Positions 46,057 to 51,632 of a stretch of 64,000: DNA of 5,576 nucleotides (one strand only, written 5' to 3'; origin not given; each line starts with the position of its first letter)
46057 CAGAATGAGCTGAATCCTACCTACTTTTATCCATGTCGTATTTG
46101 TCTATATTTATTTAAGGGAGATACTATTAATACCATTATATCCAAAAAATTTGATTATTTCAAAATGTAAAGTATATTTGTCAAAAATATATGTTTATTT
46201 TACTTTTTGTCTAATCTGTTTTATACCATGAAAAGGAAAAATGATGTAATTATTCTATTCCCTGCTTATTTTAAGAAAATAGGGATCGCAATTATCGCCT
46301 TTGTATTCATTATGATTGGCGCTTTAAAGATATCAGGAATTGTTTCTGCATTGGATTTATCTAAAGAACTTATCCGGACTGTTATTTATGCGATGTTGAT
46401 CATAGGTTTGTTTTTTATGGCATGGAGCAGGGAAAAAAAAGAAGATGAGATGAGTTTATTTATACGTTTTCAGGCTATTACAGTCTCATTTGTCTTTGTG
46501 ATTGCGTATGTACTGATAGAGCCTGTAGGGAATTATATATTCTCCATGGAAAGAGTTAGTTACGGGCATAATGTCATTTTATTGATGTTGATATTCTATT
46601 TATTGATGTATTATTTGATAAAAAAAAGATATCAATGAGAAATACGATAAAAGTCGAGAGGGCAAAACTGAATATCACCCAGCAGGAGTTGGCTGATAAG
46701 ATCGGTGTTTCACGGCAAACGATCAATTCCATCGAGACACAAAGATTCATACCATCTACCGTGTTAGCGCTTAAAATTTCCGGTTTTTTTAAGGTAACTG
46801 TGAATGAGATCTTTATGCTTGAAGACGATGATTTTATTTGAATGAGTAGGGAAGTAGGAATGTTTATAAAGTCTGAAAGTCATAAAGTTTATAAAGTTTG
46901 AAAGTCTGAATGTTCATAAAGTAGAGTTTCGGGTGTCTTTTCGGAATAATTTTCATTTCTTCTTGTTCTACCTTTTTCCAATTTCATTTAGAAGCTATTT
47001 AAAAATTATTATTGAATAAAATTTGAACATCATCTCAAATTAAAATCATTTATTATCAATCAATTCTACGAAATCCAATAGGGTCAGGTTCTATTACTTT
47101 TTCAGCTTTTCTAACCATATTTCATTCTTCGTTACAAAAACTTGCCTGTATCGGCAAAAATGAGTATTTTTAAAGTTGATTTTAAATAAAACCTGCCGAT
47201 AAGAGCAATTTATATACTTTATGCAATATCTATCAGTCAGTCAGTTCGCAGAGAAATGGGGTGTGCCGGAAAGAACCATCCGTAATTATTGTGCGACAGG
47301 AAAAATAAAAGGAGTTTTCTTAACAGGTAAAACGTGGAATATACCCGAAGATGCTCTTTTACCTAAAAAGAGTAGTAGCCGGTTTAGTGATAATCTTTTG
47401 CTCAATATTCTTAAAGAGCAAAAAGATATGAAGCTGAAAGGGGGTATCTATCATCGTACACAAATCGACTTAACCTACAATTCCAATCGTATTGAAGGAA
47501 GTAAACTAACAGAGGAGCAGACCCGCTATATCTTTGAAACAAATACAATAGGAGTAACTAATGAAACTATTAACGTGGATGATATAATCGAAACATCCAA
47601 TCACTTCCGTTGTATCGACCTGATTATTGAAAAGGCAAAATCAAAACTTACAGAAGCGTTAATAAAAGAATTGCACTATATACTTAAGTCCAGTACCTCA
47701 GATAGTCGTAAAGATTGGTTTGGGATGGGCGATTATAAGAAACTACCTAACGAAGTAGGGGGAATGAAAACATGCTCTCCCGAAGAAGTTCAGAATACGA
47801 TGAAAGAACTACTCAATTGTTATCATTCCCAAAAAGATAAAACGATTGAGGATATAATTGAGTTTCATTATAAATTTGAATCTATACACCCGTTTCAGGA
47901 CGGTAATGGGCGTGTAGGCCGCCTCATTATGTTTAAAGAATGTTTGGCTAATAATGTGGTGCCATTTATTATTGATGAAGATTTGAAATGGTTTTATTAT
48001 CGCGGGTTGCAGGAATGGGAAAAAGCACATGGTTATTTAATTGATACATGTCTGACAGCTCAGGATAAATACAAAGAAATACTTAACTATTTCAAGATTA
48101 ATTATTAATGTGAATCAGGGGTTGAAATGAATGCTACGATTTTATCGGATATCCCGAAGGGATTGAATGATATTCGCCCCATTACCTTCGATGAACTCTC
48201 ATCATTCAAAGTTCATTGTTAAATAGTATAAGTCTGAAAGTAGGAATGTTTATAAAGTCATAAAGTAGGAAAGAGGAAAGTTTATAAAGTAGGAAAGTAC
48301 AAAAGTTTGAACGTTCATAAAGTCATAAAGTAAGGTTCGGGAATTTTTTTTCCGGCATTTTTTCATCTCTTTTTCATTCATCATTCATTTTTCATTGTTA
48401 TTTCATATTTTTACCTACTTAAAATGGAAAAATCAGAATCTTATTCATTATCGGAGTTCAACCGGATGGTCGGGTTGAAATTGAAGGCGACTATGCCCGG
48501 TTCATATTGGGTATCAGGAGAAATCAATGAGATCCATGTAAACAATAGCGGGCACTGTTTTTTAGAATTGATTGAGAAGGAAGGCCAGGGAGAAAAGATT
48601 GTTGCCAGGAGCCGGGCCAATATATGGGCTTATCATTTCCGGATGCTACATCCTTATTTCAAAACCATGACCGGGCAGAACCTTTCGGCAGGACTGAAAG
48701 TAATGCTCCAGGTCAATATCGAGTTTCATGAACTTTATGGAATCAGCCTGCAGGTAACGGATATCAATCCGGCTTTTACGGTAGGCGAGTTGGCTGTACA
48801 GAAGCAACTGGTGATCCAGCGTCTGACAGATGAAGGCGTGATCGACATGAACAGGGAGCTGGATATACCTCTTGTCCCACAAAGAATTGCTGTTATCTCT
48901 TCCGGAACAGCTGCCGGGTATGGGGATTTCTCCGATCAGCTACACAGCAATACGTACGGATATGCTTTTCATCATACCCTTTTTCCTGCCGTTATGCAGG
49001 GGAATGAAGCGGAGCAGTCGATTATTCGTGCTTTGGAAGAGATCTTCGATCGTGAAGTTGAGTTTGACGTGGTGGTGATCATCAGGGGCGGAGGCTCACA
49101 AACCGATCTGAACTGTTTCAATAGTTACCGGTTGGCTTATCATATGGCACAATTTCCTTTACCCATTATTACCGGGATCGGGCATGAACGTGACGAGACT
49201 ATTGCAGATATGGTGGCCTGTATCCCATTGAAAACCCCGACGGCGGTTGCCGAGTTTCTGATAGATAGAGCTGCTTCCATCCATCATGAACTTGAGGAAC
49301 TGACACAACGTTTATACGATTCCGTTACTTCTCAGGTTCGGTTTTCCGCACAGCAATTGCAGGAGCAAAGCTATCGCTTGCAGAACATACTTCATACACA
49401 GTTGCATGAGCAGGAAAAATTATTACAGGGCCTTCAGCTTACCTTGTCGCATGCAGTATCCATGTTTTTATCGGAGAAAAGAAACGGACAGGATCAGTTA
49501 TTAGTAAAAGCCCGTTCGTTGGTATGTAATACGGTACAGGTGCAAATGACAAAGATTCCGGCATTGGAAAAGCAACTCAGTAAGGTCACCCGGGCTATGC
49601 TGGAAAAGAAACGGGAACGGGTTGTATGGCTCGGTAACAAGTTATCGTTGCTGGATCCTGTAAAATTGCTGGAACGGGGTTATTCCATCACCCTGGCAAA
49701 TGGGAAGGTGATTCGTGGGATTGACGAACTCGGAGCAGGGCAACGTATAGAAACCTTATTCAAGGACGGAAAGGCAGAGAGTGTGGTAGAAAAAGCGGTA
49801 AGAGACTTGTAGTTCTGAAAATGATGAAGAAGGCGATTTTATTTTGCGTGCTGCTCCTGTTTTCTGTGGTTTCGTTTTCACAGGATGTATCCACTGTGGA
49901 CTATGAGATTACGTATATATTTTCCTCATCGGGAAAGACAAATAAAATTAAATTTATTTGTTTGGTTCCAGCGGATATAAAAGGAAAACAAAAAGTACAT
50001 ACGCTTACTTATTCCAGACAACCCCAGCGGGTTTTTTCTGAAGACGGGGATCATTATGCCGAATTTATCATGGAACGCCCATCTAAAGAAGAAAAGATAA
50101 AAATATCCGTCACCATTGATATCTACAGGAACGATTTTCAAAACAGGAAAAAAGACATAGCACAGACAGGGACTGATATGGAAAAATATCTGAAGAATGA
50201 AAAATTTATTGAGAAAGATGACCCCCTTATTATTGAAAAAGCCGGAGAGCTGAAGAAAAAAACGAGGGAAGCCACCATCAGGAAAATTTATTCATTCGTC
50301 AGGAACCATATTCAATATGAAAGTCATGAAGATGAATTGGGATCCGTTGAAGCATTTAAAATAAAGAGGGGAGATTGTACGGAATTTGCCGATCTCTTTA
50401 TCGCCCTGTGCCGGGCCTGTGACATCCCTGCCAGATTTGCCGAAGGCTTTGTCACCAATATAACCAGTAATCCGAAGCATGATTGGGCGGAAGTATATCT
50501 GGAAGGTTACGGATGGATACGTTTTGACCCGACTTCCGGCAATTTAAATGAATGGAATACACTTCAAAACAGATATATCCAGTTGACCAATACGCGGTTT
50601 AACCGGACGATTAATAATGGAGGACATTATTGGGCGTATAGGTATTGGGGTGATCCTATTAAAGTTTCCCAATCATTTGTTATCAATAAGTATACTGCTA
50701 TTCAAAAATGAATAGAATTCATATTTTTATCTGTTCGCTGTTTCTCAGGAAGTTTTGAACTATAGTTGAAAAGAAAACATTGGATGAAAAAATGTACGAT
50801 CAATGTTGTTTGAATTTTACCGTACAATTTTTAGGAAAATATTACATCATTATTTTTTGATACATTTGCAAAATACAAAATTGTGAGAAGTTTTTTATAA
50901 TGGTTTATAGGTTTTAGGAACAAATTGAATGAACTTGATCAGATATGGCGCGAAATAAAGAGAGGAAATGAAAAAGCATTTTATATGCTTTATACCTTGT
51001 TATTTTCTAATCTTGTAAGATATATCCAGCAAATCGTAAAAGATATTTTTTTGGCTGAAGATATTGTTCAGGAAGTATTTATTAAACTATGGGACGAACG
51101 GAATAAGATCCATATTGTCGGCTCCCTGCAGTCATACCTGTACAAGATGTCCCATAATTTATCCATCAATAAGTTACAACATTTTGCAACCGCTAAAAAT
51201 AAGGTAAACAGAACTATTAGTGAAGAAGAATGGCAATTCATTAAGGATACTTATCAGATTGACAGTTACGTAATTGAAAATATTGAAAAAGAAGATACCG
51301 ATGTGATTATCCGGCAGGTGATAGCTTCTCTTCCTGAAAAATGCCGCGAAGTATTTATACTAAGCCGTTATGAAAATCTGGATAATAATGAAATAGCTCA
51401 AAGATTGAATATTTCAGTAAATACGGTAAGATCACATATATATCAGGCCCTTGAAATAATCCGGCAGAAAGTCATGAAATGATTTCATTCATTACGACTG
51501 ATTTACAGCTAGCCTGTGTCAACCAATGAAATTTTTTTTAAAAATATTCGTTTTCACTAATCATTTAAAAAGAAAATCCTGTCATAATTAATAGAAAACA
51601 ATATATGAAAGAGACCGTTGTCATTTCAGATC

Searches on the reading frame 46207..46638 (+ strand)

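Call 8: search_protein_families(library=pfam, proteins=[window:46207-46638:+])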
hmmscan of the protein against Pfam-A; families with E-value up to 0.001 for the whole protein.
window:46207-46638:+ (143 aa): 1 family
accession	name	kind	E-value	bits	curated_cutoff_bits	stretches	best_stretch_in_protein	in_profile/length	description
PF00689.26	Cation_ATPase_C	-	0.00011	22.5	27.3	1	25-140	54-173/175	Cation transporting ATPase, C-terminus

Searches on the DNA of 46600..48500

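Call 74: search_rna_families(source=window, start=46600, end=48500, threshold=evalue, max_evalue=1)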
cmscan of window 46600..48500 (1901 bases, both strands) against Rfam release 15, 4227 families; matches with E-value up to 1: 0.
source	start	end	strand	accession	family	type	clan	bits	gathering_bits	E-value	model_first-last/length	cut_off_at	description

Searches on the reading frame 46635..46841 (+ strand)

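Call 54: search_protein_families(library=pfam, proteins=[window:46635-46841:+], max_evalue=0.01)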
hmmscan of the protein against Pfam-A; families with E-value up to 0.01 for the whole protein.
window:46635-46841:+ (68 aa): 10 families
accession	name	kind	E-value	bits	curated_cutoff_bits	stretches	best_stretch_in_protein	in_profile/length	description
PF01381.28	HTH_3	-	8.8e-14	51.7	23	1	5-59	1-55/55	Helix-turn-helix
PF12844.13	HTH_19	-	2.2e-08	34.3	30.2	1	9-64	8-63/64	Helix-turn-helix domain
PF13443.12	HTH_26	-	1.9e-05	25.3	22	1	5-65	2-63/63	Cro/C1-type HTH DNA-binding domain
PF08279.18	HTH_11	-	5e-05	23.5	25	1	9-30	11-32/55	HTH domain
PF13545.12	HTH_Crp_2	-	7.1e-05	23.1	27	1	9-32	18-41/70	Crp-like helix-turn-helix domain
PF13560.12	HTH_31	-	0.00014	22.5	27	1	8-41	9-43/64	Helix-turn-helix domain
PF13412.12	HTH_24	-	0.00023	21.1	21.9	1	14-32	18-36/48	Winged helix-turn-helix DNA-binding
PF04545.22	Sigma70_r4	-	0.00042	20.2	24.1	1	14-36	21-43/50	Sigma-70, region 4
PF13413.12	HTH_25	-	0.002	18.4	24.6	1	8-38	5-35/62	Helix-turn-helix domain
PF07022.19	Phage_CI_repr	-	0.0086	16.8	22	1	14-42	12-41/65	Bacteriophage CI repressor helix-turn-helix domain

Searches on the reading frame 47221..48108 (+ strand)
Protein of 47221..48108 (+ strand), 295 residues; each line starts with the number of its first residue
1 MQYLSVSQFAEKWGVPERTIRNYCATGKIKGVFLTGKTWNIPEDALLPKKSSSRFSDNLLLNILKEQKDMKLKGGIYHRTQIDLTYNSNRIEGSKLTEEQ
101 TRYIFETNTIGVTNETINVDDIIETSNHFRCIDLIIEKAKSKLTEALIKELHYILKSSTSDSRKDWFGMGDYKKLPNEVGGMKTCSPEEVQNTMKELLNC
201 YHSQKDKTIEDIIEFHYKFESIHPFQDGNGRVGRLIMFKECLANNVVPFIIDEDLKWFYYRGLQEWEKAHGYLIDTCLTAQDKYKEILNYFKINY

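Call 8: search_protein_families(library=pfam, proteins=[window:47221-48108:+])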
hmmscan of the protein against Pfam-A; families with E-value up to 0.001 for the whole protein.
window:47221-48108:+ (295 aa): 2 families
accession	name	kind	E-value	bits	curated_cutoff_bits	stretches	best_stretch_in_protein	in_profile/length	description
PF02661.23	Fic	-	1.2e-19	71.3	24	1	143-238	2-90/93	Fic/DOC family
PF12728.13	HTH_17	-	3.9e-06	27.5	27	1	3-46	1-43/51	Helix-turn-helix domain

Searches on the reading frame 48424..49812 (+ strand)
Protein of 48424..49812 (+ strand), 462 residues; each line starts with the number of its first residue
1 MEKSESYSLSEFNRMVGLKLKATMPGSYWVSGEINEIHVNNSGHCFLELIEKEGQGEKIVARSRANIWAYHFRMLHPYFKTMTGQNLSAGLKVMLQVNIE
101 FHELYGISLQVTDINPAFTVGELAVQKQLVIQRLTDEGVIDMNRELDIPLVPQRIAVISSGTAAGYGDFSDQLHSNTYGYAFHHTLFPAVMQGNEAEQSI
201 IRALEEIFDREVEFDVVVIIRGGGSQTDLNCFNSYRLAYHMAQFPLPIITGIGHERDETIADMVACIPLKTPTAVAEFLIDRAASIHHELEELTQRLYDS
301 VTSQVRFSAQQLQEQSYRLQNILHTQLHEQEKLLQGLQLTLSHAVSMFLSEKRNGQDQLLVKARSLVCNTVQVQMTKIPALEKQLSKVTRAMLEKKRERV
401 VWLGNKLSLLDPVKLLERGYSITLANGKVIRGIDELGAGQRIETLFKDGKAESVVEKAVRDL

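Call 8: search_protein_families(library=pfam, proteins=[window:48424-49812:+])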
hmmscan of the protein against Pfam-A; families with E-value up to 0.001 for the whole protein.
window:48424-49812:+ (462 aa): 2 families
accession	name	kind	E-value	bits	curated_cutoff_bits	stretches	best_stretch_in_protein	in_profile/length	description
PF02601.20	Exonuc_VII_L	-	9.7e-81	272.1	35.9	1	140-453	2-314/315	Exonuclease VII, large subunit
PF13742.12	tRNA_anti_2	-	7.6e-16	58.6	27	1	7-114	1-94/95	OB-fold nucleic acid binding domain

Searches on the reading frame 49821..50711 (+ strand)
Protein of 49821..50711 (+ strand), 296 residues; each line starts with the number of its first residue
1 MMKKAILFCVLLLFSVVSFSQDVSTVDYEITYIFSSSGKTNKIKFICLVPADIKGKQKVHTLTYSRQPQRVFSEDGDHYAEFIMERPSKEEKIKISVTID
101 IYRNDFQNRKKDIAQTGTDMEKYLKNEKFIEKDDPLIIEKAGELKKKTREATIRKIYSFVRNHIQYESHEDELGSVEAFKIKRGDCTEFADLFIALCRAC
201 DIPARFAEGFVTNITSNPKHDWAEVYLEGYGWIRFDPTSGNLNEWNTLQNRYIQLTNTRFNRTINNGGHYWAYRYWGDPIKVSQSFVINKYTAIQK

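Call 8: search_protein_families(library=pfam, proteins=[window:49821-50711:+])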
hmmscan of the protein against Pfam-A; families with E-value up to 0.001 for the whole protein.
window:49821-50711:+ (296 aa): 1 family
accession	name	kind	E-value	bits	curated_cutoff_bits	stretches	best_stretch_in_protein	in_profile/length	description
PF01841.26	Transglut_core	-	5.9e-25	88.1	23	1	145-237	10-108/108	Transglutaminase-like superfamily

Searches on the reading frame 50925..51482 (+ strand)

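Call 54: search_protein_families(library=pfam, proteins=[window:50925-51482:+], max_evalue=0.01)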
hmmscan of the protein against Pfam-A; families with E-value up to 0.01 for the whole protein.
window:50925-51482:+ (185 aa): 7 families
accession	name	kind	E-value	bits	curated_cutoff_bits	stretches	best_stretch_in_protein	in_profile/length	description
PF08281.18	Sigma70_r4_2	-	3.1e-17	62.4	25.7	1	128-177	3-52/54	Sigma-70, region 4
PF04545.22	Sigma70_r4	-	6.4e-10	38.8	24.1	1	133-180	2-49/50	Sigma-70, region 4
PF04542.20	Sigma70_r2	-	7.9e-09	35.6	24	1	29-84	8-65/71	Sigma-70 region 2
PF07638.17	Sigma70_ECF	-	3.5e-06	27.5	21.1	1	1-183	1-179/185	ECF sigma factor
PF00196.25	GerE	-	2.4e-05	24.3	23.5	1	150-175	16-41/57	Bacterial regulatory proteins, luxR family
PF13412.12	HTH_24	-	0.00072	19.5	21.9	1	145-172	11-38/48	Winged helix-turn-helix DNA-binding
PF08279.18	HTH_11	-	0.0032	17.8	25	0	152-172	16-36/55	HTH domain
